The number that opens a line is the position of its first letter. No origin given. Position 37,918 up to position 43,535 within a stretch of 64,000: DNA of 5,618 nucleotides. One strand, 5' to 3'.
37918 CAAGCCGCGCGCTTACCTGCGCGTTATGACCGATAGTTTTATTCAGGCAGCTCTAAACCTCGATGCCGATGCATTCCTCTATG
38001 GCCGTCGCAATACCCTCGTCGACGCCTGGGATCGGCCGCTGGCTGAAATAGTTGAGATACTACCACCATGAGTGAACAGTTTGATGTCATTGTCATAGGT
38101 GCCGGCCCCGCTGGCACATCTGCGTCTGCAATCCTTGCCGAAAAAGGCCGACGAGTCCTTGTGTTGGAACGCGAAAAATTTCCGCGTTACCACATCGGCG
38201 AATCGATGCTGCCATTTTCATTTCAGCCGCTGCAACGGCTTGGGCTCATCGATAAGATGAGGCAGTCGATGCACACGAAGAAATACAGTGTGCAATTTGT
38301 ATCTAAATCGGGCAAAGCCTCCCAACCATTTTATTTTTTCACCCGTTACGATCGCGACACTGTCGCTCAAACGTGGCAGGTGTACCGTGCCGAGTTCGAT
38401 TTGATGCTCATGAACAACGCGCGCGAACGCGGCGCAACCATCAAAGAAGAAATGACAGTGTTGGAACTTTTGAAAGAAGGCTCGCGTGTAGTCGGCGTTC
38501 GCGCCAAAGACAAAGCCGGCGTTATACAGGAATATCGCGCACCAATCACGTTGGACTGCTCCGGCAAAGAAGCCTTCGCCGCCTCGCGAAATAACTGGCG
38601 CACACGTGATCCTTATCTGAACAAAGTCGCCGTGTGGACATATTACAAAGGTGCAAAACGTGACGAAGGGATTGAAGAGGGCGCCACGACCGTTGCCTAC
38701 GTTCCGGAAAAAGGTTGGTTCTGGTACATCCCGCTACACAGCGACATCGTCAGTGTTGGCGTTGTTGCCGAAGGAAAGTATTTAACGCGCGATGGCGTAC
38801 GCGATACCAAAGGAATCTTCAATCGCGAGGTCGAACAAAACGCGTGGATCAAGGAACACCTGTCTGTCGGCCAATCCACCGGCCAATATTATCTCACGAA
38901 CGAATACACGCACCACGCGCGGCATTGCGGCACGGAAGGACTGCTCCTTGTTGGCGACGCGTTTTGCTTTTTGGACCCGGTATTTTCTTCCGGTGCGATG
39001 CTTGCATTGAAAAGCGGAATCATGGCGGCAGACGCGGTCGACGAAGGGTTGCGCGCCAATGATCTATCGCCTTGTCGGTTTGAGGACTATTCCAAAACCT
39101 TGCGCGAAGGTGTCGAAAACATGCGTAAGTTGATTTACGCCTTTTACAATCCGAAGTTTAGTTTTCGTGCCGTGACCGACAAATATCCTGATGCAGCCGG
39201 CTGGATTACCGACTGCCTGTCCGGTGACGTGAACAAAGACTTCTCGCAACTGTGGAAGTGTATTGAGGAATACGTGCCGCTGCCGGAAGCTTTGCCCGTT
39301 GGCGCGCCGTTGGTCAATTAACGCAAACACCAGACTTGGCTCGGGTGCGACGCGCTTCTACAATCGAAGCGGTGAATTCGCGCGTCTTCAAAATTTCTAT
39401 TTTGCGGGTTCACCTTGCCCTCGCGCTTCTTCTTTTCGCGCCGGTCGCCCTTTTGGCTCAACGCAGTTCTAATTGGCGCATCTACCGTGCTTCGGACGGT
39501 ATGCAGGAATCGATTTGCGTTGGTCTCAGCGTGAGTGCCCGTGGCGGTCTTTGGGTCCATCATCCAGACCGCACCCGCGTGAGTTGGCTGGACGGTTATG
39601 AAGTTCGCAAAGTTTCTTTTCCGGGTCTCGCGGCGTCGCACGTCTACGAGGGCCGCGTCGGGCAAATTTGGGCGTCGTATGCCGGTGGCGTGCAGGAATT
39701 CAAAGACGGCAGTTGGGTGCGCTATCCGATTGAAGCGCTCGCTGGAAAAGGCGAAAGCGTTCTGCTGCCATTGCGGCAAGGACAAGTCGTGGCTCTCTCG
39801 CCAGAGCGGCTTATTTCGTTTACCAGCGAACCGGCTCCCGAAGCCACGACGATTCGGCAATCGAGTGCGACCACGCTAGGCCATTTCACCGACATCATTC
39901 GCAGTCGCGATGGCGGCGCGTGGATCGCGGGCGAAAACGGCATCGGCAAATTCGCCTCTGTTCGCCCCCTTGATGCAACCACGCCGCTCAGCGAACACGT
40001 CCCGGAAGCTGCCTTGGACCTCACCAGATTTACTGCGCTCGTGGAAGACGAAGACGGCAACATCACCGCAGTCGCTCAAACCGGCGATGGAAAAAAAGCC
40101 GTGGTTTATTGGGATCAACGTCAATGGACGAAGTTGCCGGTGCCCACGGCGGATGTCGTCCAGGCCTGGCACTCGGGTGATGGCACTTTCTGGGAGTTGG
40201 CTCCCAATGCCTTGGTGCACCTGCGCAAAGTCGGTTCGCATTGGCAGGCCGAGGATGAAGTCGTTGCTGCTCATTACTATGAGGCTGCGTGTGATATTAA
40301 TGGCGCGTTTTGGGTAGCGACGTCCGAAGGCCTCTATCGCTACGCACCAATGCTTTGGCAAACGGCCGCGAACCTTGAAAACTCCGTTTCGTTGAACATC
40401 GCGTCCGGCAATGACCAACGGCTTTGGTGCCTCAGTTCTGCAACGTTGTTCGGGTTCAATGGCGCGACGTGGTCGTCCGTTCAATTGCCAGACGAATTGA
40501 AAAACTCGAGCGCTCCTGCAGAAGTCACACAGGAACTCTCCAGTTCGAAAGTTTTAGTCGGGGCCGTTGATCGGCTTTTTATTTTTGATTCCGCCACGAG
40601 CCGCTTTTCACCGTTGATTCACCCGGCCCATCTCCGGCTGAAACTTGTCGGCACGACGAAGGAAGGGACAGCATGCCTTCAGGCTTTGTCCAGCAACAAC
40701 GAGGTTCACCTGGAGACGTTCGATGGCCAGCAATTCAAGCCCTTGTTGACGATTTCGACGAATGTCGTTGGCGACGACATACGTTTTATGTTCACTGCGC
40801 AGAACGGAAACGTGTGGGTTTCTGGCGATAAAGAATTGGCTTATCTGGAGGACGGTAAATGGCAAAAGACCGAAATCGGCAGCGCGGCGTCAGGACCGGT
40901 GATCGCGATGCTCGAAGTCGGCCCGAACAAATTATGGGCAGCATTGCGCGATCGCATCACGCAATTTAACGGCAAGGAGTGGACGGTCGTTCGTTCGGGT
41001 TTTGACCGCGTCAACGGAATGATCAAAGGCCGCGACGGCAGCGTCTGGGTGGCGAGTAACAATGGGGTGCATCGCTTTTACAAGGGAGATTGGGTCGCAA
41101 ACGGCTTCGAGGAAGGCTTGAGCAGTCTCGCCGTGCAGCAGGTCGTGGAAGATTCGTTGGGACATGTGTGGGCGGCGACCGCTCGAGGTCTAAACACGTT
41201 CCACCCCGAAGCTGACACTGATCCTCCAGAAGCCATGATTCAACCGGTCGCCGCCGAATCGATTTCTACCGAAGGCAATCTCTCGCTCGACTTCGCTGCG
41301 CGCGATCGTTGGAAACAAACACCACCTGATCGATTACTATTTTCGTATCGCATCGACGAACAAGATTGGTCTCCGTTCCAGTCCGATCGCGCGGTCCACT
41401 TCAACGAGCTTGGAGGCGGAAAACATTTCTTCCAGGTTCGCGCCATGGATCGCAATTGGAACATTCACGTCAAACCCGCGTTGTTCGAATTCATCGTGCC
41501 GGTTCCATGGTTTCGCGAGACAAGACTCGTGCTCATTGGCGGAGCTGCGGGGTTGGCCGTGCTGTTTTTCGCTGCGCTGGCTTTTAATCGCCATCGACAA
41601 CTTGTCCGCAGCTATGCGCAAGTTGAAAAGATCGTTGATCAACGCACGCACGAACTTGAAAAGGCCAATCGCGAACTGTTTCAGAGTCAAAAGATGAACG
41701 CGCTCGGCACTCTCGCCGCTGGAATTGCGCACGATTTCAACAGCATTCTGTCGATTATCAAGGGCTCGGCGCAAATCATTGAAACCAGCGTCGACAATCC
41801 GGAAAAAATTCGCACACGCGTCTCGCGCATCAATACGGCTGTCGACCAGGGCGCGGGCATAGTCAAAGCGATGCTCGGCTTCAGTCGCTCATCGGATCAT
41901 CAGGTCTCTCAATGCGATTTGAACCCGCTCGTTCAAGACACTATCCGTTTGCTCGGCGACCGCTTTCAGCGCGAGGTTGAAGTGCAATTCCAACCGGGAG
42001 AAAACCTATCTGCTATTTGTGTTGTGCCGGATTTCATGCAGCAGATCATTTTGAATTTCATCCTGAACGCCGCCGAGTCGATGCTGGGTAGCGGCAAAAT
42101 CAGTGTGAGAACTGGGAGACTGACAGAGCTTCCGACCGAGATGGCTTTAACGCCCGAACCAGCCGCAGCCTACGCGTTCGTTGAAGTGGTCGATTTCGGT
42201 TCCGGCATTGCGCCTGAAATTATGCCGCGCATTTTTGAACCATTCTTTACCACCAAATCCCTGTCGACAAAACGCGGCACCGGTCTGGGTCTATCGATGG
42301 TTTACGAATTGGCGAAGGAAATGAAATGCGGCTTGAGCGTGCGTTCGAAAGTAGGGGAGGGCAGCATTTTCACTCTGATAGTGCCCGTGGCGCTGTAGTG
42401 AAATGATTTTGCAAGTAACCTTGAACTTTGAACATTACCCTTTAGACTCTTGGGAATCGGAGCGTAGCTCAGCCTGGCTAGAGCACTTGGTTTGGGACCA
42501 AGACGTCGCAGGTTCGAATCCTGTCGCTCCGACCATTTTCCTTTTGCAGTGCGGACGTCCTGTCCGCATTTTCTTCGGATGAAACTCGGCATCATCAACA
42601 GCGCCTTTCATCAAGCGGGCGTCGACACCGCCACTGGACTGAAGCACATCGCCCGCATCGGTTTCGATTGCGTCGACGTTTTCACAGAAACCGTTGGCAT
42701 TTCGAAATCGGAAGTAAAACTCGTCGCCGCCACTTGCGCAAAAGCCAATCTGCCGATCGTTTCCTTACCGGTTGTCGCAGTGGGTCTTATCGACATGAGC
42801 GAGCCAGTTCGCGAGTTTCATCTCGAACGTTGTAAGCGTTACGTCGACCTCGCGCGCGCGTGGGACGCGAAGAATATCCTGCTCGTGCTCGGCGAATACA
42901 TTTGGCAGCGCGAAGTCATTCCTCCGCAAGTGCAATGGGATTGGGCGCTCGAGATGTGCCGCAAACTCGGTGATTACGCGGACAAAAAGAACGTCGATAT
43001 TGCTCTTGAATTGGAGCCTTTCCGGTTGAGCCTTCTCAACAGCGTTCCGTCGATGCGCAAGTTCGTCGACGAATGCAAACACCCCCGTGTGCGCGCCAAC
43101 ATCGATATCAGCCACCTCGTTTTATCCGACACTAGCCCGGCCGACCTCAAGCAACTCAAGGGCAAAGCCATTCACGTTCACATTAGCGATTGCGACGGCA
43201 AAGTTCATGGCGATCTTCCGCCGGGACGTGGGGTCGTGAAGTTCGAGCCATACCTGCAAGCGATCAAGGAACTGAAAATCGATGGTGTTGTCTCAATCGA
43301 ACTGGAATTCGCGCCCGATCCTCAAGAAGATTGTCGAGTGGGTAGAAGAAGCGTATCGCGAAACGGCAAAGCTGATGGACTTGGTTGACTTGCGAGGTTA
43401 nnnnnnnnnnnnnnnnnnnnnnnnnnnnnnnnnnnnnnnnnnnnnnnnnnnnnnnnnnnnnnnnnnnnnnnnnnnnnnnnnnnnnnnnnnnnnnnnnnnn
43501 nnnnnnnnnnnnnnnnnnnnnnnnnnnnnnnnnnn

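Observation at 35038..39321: Four translationally coupled genes (ATGA overlaps at every junction): PQQ beta-propeller, HemN-like radical SAM, UbiC-like chorismate lyase and WxWxIP flavin halogenase-family enzyme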

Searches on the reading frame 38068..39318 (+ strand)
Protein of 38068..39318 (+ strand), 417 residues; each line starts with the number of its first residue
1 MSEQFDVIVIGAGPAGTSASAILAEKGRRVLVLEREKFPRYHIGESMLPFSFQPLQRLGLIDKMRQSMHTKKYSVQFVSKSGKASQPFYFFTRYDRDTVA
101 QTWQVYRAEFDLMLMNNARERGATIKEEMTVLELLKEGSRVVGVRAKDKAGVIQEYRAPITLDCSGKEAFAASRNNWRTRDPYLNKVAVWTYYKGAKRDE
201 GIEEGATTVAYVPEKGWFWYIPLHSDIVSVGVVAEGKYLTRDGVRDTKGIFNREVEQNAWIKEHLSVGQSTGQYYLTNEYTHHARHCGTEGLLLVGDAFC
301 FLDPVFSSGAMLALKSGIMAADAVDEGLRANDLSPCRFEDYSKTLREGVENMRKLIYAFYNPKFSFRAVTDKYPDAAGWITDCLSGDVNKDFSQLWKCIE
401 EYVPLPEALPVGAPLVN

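Call 3: search_protein_families(library=pfam, proteins=[window:38068-39318:+], max_evalue=0.01)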
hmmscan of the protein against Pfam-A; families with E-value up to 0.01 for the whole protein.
window:38068-39318:+ (417 aa): 13 families
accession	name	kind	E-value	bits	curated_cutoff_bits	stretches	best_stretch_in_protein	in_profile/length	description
PF04820.20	Trp_halogenase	-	1.8e-28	100.1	21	2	98-361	148-387/458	Tryptophan halogenase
PF01494.25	FAD_binding_3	-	2e-15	57.3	22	1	5-308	2-302/349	FAD binding domain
PF12831.13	FAD_oxidored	-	1.9e-11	44.3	27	1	6-167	1-146/416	FAD dependent oxidoreductase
PF01266.30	DAO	-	1.1e-10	42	27.9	2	6-39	1-34/353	FAD dependent oxidoreductase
PF00890.30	FAD_binding_2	-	2.4e-10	40.6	20.4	1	6-40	1-35/414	FAD binding domain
PF03486.20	HI0933_like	-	3.1e-06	27.2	50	1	5-37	1-33/244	HI0933-like protein Rossmann domain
PF13450.12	NAD_binding_8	-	3.6e-05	24.4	21.9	1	9-37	1-29/68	NAD(P)-binding Rossmann-like domain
PF07992.20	Pyr_redox_2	-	3.7e-05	23.7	26.1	1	5-37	1-33/291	Pyridine nucleotide-disulphide oxidoreductase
PF01946.23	Thi4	-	0.00012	21.8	26.2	1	5-36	18-50/235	Thi4 family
PF00070.33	Pyr_redox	-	0.00028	21.8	22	0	7-40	2-35/82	Pyridine nucleotide-disulphide oxidoreductase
PF01134.28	GIDA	-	0.00057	19.5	22.1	1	6-33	1-28/391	Glucose inhibited division protein A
PF13738.12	Pyr_redox_3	-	0.0011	18.7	30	1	8-39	1-33/305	Pyridine nucleotide-disulphide oxidoreductase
PF00996.24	GDI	-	0.0082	15.2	23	0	1-38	1-38/436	GDP dissociation inhibitor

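Call 4: search_protein_families(library=ncbifam, proteins=[window:38068-39318:+], max_evalue=0.01)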
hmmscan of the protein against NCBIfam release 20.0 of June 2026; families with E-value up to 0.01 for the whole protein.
window:38068-39318:+ (417 aa): 112 families (the best 25 are shown)
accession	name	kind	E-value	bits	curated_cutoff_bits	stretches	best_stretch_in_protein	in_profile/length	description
NF033113.0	halo_ClmS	equivalog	1.8e-59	201.7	900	1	6-361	4-358/570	chloramphenicol-biosynthetic FADH2-dependent halogenase CmlS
TIGR02032.1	GG-red-SF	subfamily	5.8e-34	118.1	158.8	1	5-324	1-297/297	geranylgeranyl reductase family protein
NF049967.1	QhpG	equivalog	1.1e-33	116.8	240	1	7-332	1-294/423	flavin-dependent monooxygenase QhpG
NF038171.1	maturase_LodB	equivalog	6.6e-28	97.8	400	1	6-361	1-346/361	lysine-epsilon-oxidase maturase LodB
NF038174.1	maturase_GoxB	equivalog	1.7e-24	86.6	400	1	6-361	2-344/358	glycine oxidase maturase GoxB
NF041080.1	DGGGPL_reductase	equivalog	2.1e-23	82.9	580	1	4-334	1-321/447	digeranylgeranylglycerophospholipid reductase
NF004833.1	PRK06185.1-1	subfamily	1.7e-19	69.9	488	1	6-334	4-325/403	FAD-dependent oxidoreductase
NF004834.1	PRK06185.1-3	subfamily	3.8e-17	62.2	500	1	4-335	7-330/420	FAD-dependent oxidoreductase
NF041160.1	DGGPL_Thplmales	equivalog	3.9e-16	59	780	1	4-351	3-337/396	digeranylgeranylglycerophospholipid reductase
NF041385.1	Dggglyphlred_Halo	equivalog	1.8e-14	53.1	700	1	1-39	1-42/405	digeranylgeranylglycerophospholipid reductase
NF045655.1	MkRedMenJ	equivalog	2.9e-14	52.8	700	1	1-333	1-320/406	menaquinone reductase MenJ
NF007542.0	PRK10157.1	subfamily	4.8e-14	51.9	610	1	3-148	3-148/428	FAD-dependent oxidoreductase FixC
NF004835.0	PRK06185.1-4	equivalog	4.3e-12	45.5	601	1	5-174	11-178/411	FAD-dependent oxidoreductase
NF007450.0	PRK10015.1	subfamily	7.6e-12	44.7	466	1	3-149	4-149/429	FAD-dependent oxidoreductase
NF005313.0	PRK06847.1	subfamily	3.2e-11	42.8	372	1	5-146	5-144/375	hypothetical protein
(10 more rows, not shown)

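Call 8: search_solved_structures(query=window:38068-39318:+, max_evalue=0.001, show_alignments=2)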
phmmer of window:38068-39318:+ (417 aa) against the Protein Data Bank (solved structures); distinct sequences matched with E-value up to 0.001: 32.
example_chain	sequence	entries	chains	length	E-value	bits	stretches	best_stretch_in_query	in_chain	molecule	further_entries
8zop_A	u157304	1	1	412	1.3e-58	201.9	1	3-361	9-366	Halogenase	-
3e1t_A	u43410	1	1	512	1e-57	198.9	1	3-362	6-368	Halogenase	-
3i3l_A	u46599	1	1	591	7.3e-46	159.9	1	6-361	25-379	Alkylhalidase CmlS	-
5bul_A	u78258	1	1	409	9e-43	149.7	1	4-342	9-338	flavin-dependent halogenase triple mutant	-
5bva_A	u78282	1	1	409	7.5e-42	146.7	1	4-342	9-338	flavin-dependent halogenase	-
7fco_A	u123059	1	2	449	1.3e-41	145.9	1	2-370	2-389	ChlB4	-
5dbj_E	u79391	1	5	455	1.4e-41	145.8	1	3-388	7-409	FADH2-dependent halogenase PltA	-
5buk_A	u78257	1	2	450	2.4e-41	145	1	1-391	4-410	FADH2-dependent halogenase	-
3nix_A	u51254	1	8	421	7.3e-38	133.6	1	3-386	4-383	Flavoprotein/dehydrogenase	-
8gu0_A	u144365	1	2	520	7.9e-30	107.1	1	5-329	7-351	Non-heme halogenase radH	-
3oz2_A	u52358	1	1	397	8.1e-16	60.9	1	3-351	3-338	Digeranylgeranylglycerophospholipid reductase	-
8uiu_A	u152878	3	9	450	4e-15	58.6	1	4-354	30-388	Flavin monooxygenase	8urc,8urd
6bzt_A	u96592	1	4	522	2e-12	49.8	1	3-55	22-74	Halogenase PltM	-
6bza_A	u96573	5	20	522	2e-12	49.8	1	3-55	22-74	Halogenase PltM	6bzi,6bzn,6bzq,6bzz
6c6n_A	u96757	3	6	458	2.7e-12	49.3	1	6-167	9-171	Squalene monooxygenase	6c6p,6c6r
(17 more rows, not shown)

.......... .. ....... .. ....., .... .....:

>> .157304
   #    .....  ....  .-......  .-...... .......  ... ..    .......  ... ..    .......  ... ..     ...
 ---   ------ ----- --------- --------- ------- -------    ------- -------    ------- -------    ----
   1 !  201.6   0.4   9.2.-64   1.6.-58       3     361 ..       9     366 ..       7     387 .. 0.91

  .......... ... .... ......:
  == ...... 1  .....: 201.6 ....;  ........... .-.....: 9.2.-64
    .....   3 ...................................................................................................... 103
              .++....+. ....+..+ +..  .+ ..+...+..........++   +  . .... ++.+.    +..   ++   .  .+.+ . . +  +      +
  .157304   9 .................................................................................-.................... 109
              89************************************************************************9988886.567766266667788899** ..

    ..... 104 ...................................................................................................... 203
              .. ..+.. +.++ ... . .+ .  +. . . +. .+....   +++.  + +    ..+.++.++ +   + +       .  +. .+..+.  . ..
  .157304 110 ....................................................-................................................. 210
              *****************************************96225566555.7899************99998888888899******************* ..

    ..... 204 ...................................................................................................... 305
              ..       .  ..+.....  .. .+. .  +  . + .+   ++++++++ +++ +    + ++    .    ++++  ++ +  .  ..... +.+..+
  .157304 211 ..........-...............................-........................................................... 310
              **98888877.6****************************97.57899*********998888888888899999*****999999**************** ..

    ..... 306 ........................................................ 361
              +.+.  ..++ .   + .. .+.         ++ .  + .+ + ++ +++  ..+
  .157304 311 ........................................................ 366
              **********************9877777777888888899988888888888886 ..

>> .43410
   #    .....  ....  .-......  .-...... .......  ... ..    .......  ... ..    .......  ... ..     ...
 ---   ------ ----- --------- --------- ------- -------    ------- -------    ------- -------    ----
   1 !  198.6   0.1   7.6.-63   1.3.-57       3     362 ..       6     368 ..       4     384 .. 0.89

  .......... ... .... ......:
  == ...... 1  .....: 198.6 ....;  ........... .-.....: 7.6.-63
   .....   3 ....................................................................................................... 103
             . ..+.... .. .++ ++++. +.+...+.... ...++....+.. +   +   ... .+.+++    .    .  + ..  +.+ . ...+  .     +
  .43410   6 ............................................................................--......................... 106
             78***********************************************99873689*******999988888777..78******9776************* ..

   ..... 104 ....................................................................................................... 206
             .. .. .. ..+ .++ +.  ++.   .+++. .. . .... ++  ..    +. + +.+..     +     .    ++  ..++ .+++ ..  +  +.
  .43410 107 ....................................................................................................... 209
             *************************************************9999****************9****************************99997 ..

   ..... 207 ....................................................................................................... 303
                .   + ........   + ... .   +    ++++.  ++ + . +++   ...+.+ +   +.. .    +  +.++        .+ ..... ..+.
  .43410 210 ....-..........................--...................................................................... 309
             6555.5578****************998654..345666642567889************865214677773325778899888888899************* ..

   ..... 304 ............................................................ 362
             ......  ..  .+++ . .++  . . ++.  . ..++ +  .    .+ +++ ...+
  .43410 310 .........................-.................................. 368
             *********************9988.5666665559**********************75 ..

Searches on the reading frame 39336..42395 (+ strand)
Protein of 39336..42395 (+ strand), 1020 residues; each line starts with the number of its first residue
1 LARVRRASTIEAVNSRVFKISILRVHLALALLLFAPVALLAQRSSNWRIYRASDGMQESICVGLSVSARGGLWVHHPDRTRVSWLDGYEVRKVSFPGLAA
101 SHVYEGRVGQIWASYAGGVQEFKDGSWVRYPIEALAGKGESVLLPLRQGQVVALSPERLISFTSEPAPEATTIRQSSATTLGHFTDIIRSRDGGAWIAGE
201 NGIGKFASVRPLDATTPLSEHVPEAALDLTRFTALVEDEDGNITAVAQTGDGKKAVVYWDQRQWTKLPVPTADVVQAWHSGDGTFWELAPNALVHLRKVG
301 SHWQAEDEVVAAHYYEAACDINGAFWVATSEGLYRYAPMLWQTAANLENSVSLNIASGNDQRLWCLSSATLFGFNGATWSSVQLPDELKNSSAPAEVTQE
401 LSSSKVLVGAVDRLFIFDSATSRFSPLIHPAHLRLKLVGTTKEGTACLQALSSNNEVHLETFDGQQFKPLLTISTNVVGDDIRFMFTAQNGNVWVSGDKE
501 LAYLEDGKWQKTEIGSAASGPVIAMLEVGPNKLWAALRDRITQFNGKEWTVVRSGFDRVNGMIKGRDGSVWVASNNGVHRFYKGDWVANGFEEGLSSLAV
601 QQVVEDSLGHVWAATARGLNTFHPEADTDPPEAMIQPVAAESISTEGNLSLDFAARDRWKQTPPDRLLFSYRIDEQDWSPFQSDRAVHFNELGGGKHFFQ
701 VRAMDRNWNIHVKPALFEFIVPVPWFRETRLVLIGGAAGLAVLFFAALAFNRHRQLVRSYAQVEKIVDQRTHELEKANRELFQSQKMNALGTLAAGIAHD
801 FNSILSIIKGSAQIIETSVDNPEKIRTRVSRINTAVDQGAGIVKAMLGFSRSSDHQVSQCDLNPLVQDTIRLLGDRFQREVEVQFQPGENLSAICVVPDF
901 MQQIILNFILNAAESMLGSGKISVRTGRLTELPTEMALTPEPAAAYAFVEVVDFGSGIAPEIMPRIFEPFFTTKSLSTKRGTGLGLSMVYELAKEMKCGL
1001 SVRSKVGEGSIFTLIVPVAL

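Call 31: search_protein_families(library=pfam, proteins=[window:39336-42395:+], max_evalue=0.0001)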
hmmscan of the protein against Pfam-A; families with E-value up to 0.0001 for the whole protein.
window:39336-42395:+ (1020 aa): 3 families
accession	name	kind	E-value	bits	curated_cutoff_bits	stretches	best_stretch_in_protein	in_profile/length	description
PF02518.31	HATPase_c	-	4e-19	69.5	26.4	1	898-1018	3-109/111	Histidine kinase-, DNA gyrase B-, and HSP90-like ATPase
PF07494.17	Reg_prop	-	1.2e-10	40.7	20.4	0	594-616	1-23/24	Two component regulator propeller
PF00512.31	HisKA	-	1.3e-06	28.8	26.9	1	790-852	2-63/66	His Kinase A (phospho-acceptor) domain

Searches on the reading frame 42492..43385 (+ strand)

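Call 31: search_protein_families(library=pfam, proteins=[window:42492-43385:+], max_evalue=0.0001)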
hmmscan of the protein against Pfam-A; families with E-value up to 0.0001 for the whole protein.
window:42492-43385:+ (298 aa): 1 family
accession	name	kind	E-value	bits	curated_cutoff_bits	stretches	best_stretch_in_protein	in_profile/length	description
PF01261.30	AP_endonuc_2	-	9.6e-37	127.5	31.1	1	51-274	2-232/249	Xylose isomerase-like TIM barrel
